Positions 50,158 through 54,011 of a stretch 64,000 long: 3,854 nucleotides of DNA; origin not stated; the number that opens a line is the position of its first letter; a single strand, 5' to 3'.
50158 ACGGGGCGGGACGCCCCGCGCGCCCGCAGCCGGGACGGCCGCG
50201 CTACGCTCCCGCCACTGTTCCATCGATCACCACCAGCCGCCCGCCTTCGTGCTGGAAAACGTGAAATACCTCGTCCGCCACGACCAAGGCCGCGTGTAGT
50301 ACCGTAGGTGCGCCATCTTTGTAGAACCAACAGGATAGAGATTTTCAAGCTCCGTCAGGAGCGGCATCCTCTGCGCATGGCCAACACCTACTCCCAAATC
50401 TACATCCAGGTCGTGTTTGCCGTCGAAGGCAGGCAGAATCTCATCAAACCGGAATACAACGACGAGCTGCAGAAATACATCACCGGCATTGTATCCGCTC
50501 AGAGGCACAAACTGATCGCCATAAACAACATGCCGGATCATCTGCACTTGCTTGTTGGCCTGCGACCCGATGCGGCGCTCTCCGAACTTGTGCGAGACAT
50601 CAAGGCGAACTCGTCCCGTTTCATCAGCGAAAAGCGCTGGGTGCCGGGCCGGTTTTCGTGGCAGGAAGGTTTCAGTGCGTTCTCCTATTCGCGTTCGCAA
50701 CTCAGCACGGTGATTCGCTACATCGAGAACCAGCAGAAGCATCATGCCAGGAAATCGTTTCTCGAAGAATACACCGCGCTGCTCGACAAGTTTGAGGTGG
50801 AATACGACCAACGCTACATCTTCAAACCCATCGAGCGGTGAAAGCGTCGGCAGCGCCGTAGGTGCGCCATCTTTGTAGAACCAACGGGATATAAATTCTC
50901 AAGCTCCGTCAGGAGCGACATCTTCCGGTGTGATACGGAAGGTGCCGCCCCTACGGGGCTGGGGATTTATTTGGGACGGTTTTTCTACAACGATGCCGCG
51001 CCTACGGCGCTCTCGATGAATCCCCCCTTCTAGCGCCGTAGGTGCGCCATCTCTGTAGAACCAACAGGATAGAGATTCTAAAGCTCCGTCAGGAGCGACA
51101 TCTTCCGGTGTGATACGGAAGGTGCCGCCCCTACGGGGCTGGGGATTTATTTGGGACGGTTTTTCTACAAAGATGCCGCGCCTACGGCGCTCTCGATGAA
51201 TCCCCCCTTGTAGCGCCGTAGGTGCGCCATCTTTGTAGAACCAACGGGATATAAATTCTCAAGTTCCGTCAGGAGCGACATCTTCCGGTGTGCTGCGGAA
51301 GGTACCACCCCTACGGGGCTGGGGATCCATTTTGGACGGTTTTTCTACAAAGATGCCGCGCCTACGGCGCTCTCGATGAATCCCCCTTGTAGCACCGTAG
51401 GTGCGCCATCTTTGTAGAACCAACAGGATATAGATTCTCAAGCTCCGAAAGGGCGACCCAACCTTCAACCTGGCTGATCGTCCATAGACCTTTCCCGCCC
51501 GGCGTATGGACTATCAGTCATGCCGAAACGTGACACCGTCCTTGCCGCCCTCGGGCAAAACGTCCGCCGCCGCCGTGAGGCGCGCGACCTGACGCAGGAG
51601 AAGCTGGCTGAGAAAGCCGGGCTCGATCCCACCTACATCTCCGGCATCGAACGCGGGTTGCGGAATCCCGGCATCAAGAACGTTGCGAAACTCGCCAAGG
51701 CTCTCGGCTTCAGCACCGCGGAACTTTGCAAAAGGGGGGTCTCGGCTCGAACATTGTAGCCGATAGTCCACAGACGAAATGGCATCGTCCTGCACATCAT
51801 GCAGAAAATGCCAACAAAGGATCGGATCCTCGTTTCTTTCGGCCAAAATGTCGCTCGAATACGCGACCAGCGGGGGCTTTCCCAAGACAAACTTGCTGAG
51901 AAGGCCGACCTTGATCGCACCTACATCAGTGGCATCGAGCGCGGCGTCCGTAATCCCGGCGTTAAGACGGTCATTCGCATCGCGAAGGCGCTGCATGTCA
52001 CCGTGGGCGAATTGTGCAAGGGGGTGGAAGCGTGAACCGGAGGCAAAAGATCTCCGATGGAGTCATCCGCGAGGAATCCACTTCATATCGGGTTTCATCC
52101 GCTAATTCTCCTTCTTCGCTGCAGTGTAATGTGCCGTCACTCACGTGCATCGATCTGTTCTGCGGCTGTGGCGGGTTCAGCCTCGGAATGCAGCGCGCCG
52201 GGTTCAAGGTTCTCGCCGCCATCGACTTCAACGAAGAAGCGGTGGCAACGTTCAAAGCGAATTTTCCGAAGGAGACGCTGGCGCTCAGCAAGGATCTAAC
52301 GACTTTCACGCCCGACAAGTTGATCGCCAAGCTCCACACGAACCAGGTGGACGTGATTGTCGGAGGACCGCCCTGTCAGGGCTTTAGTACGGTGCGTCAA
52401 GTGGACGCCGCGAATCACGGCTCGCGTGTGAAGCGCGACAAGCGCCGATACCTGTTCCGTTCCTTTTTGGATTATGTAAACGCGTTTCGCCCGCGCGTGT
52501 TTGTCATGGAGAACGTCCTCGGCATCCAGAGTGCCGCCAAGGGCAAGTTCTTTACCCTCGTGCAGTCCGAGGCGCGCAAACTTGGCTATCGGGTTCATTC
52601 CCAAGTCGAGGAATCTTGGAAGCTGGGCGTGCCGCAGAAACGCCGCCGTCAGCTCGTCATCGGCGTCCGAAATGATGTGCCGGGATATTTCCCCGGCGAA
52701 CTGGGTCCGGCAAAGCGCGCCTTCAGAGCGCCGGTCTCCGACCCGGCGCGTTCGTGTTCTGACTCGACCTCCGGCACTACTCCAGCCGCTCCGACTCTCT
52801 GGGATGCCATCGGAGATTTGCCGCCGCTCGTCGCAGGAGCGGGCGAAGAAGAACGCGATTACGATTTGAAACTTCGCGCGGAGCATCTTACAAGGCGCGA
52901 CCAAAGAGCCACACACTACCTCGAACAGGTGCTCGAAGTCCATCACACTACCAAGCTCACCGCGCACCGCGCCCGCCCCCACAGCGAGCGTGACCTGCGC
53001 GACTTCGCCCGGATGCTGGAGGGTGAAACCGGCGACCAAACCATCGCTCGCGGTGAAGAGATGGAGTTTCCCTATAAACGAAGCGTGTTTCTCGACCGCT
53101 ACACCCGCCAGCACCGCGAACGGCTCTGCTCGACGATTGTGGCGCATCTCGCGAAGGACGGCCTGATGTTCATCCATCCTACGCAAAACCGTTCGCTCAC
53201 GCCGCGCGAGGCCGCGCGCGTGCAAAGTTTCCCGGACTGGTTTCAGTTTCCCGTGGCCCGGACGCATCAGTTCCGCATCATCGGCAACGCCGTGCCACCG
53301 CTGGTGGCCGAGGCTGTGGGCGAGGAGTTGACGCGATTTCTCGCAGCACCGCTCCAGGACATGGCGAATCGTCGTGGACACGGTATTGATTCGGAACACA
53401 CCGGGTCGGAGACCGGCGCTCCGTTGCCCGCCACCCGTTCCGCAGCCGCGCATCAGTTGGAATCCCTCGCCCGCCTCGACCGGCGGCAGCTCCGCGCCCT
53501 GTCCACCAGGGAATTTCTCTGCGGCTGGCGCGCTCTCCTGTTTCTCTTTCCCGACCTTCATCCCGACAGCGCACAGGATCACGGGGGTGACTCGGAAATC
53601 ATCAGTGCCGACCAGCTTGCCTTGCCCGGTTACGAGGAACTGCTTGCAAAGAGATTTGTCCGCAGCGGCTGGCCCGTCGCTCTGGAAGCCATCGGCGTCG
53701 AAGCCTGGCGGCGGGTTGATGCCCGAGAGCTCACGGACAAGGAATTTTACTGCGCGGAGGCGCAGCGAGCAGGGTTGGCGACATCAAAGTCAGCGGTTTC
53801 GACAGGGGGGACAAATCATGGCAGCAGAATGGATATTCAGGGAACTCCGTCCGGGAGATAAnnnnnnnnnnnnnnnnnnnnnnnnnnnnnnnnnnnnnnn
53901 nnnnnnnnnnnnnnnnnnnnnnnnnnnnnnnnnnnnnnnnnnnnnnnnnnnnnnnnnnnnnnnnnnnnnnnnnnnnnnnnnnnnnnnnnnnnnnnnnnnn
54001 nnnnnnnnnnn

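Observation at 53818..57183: GHKL ATPase with complete Bergerat motifs plus two orphan partner proteins and no visible effector domain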

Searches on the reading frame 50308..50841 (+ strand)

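Call 3: search_protein_families(library=pfam, proteins=[window:50308-50841:+], max_evalue=0.1)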
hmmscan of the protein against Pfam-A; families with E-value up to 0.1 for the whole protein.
window:50308-50841:+ (177 aa): 2 families
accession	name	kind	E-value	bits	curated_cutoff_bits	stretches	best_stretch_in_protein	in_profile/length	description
PF01797.21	Y1_Tnp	-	2.3e-24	86.3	23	1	28-142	2-121/121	Transposase IS200 like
PF06120.16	Phage_HK97_TLTM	-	0.025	14.2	24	0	29-67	252-290/295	Tail length tape measure protein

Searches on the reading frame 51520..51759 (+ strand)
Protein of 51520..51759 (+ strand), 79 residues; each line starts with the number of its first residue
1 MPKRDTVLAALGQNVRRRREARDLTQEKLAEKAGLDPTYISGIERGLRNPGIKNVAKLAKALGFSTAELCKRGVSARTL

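Call 3: search_protein_families(library=pfam, proteins=[window:51520-51759:+], max_evalue=0.1)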
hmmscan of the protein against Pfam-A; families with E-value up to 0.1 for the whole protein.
window:51520-51759:+ (79 aa): 8 families
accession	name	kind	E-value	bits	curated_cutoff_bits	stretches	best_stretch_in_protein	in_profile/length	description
PF01381.28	HTH_3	-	9.3e-19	67.7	23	1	15-69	1-55/55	Helix-turn-helix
PF13560.12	HTH_31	-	2.4e-14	53.8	27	1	10-69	1-61/64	Helix-turn-helix domain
PF12844.13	HTH_19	-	1.5e-11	44.5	30.2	1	12-69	1-58/64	Helix-turn-helix domain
PF13443.12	HTH_26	-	0.00011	22.8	22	1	15-71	2-59/63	Cro/C1-type HTH DNA-binding domain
PF13744.12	HTH_37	-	0.001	19.3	27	1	9-63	17-72/80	Helix-turn-helix domain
PF13413.12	HTH_25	-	0.0014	18.8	24.6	1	16-46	3-33/62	Helix-turn-helix domain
PF01047.28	MarR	-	0.013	15.8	24.6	0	20-43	14-37/59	MarR family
PF13412.12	HTH_24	-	0.065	13.3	21.9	0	21-40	16-34/48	Winged helix-turn-helix DNA-binding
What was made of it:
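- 51520..51759 (+): HTH_3 (XRE/Cro-type) small protein, 79 aa; candidate controller protein. Pfam HTH_3 at 9.3e-19 (call 3).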

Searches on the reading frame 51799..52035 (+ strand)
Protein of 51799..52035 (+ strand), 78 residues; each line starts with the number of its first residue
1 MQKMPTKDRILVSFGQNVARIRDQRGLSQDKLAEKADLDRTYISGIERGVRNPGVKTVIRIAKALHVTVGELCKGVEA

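Call 3: search_protein_families(library=pfam, proteins=[window:51799-52035:+], max_evalue=0.1)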
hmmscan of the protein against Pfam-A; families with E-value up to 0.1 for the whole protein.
window:51799-52035:+ (78 aa): 7 families
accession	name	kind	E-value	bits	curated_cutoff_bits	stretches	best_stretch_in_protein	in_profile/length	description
PF01381.28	HTH_3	-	1.6e-17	63.7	23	1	19-72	2-55/55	Helix-turn-helix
PF12844.13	HTH_19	-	2e-12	47.3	30.2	1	15-76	1-62/64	Helix-turn-helix domain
PF13560.12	HTH_31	-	2.1e-11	44.4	27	1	14-71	2-60/64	Helix-turn-helix domain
PF13443.12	HTH_26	-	8.7e-06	26.3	22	1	20-74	4-59/63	Cro/C1-type HTH DNA-binding domain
PF01047.28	MarR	-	0.014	15.7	24.6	0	20-46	11-37/59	MarR family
PF13413.12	HTH_25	-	0.019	15.2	24.6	1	20-49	4-33/62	Helix-turn-helix domain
PF13744.12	HTH_37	-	0.028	14.7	27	1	13-49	18-54/80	Helix-turn-helix domain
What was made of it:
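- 51799..52035 (+): Second HTH_3 small protein, 78 aa, a tandem paralogue of the first. Pfam HTH_3 at 1.6e-17 (call 3).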

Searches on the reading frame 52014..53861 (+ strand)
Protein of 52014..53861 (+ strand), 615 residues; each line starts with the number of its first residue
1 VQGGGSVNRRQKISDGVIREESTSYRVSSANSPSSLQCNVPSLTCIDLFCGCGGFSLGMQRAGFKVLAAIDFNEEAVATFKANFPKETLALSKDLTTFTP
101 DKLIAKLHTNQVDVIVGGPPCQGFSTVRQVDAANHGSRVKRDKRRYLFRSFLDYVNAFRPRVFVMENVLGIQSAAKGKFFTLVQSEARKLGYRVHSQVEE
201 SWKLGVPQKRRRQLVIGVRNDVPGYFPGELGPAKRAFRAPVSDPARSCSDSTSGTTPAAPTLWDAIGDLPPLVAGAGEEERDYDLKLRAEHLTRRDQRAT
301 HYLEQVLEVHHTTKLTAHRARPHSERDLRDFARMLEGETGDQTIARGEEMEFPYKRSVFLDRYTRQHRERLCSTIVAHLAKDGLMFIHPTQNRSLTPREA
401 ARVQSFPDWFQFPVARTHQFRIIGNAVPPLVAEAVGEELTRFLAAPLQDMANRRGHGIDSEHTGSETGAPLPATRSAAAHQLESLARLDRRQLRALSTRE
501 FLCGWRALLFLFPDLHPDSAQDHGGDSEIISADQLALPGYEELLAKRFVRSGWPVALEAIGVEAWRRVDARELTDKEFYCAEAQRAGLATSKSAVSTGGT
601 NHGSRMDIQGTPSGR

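Call 3: search_protein_families(library=pfam, proteins=[window:52014-53861:+], max_evalue=0.1)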
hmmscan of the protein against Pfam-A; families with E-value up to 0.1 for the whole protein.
window:52014-53861:+ (615 aa): 6 families
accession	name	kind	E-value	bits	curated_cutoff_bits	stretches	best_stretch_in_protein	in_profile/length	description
PF00145.23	DNA_methylase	-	2.5e-63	214.9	22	1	44-440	2-323/324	C-5 cytosine-specific DNA methylase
PF09445.16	Methyltransf_15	-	1.2e-05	25.4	22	1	45-138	4-100/165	RNA cap guanine-N2 methyltransferase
PF03602.21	Cons_hypoth95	-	0.0047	17.1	24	1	36-122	36-124/182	Conserved hypothetical protein 95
PF01728.25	FtsJ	-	0.029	14.7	24.1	1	41-117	21-97/181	FtsJ-like methyltransferase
PF13649.12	Methyltransf_25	-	0.044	14.9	27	0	46-115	2-68/97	Methyltransferase domain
PF06325.19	PrmA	-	0.075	13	22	0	44-116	164-231/296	Ribosomal protein L11 methyltransferase (PrmA)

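Call 4: search_protein_families(library=padloc, proteins=[window:52014-53861:+], max_evalue=0.1)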
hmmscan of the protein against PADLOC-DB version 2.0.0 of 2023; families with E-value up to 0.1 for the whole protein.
window:52014-53861:+ (615 aa): 63 families (the best 25 are shown)
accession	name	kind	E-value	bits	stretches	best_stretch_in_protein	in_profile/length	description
PDLC03234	MTase_II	-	1.3e-91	305.7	1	43-443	5-366/375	Type II methyltransferase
PDLC03326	MTase_II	-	4.4e-90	300.8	1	44-445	6-378/412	Type II methyltransferase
PDLC03378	MTase_II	-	7.6e-82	273.3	1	43-445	3-332/344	Type II methyltransferase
PDLC02648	DrmMII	-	7.2e-80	267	1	43-441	22-449/468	DrmMII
PDLC00033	DruM2|DruM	-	1.4e-78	262.8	1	37-444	16-365/368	DNA cytosine methylase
PDLC02649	DrmMII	-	1.3e-74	249.7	2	103-443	107-418/422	DrmMII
PDLC02656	DrmMII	-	1.7e-64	216.4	2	306-443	325-469/491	DrmMII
PDLC03237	MTase_II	-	1.3e-62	210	2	36-222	787-972/1036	Type II methyltransferase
PDLC03232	MTase_II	-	2.4e-60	202.7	2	109-437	130-454/465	Type II methyltransferase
PDLC03272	MTase_II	-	7.5e-59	197.9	1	31-448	63-395/407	Type II methyltransferase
PDLC00026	DruM2|DruM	-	2.5e-53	179.8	2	42-222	4-171/336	DNA cytosine methylase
PDLC00027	DruM2|DruM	-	6.5e-48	161.9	2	43-247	12-201/361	DNA cytosine methylase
PDLC00031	DruM2|DruM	-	1.6e-45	153.8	2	44-226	13-179/361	DNA cytosine methylase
PDLC02650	DrmMII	-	1.9e-44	150.3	3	42-173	8-138/435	DrmMII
PDLC03343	MTase_II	-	5.4e-42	142.3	2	43-222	6-171/462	Type II methyltransferase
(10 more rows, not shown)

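Call 5: search_protein_families(library=ncbifam, proteins=[window:52014-53861:+], max_evalue=0.1)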
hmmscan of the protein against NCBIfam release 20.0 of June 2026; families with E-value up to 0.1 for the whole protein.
window:52014-53861:+ (615 aa): 17 families
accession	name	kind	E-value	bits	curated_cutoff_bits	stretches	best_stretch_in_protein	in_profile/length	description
TIGR00675.1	dcm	superfamily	2.8e-56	191.6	100.65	1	46-439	2-329/329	DNA (cytosine-5-)-methyltransferase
NF007772.0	PRK10458.1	subfamily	1.5e-19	70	710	2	43-222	89-290/472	DNA cytosine methylase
NF002910.0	PRK03522.2-3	equivalog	0.00053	19.1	558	1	44-125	237-322/383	23S rRNA (uracil(747)-C(5))-methyltransferase RlmC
TIGR00536.1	hemK_fam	subfamily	0.00054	19.1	115.5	1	35-120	108-191/286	HemK family protein methyltransferase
NF002909.0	PRK03522.2-1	equivalog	0.0028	16.9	553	1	43-124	234-312/374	23S rRNA (uracil(747)-C(5))-methyltransferase RlmC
NF009639.0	PRK13168.1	equivalog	0.0036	16.2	458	1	45-111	304-373/446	23S rRNA (uracil(1939)-C(5))-methyltransferase RlmD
NF043040.1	corrin_prot_MT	hypoth_equivalog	0.004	16.6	180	1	44-116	44-115/216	corrinoid protein-associated methyltransferase CpaM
TIGR00479.1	rumA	equivalog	0.0091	14.9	183.55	1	44-123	296-375/432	23S rRNA (uracil(1939)-C(5))-methyltransferase RlmD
NF047732.1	tRNAMtaseTrm5bMeth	equivalog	0.011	14.7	500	1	45-84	202-239/337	tRNA (guanine(37)-N1)-methyltransferase Trm5b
NF041820.1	daptide_MTase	equivalog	0.013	15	175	0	46-101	41-95/243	daptide-type RiPP biosynthesis methyltransferase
TIGR01983.1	UbiG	equivalog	0.014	14.7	102.95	1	38-90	46-97/228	bifunctional 2-polyprenyl-6-hydroxyphenol methylase/3-demethylubiquinol 3-O-methyltransferase UbiG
TIGR00406.1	prmA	equivalog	0.028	13.9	183.15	1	44-116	162-230/288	50S ribosomal protein L11 methyltransferase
TIGR00095.1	TIGR00095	equivalog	0.034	13.8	117.5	1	39-120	50-133/194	16S rRNA (guanine(966)-N(2))-methyltransferase RsmD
TIGR02085.1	meth_trns_rumB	equivalog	0.034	13.1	429.5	1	44-123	236-312/374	23S rRNA (uracil(747)-C(5))-methyltransferase RlmC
NF008992.0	PRK12335.1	equivalog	0.054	12.6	303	1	41-93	122-173/289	SAM-dependent methyltransferase TehB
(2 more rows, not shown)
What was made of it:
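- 52014..53861 (+): C5 DNA cytosine methyltransferase (Dcm type): MTase core at about residues 44-440, plus a roughly 170-aa C-terminal extension. The start may be 18 nt downstream. Pfam DNA_methylase at 2.5e-63, TIGR00675 at 2.8e-56, PADLOC MTase_II at 1e-91 (calls 3-5).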

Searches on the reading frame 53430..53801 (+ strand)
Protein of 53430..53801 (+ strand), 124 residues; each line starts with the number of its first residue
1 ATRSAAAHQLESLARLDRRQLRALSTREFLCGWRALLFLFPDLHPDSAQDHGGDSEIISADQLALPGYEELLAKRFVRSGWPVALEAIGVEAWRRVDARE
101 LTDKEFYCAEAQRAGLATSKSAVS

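Call 90: search_solved_structures(query=A8, max_evalue=10, show_alignments=1)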
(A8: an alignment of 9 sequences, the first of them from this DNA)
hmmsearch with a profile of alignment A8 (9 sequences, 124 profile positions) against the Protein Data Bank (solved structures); distinct sequences matched with E-value up to 10: 0.
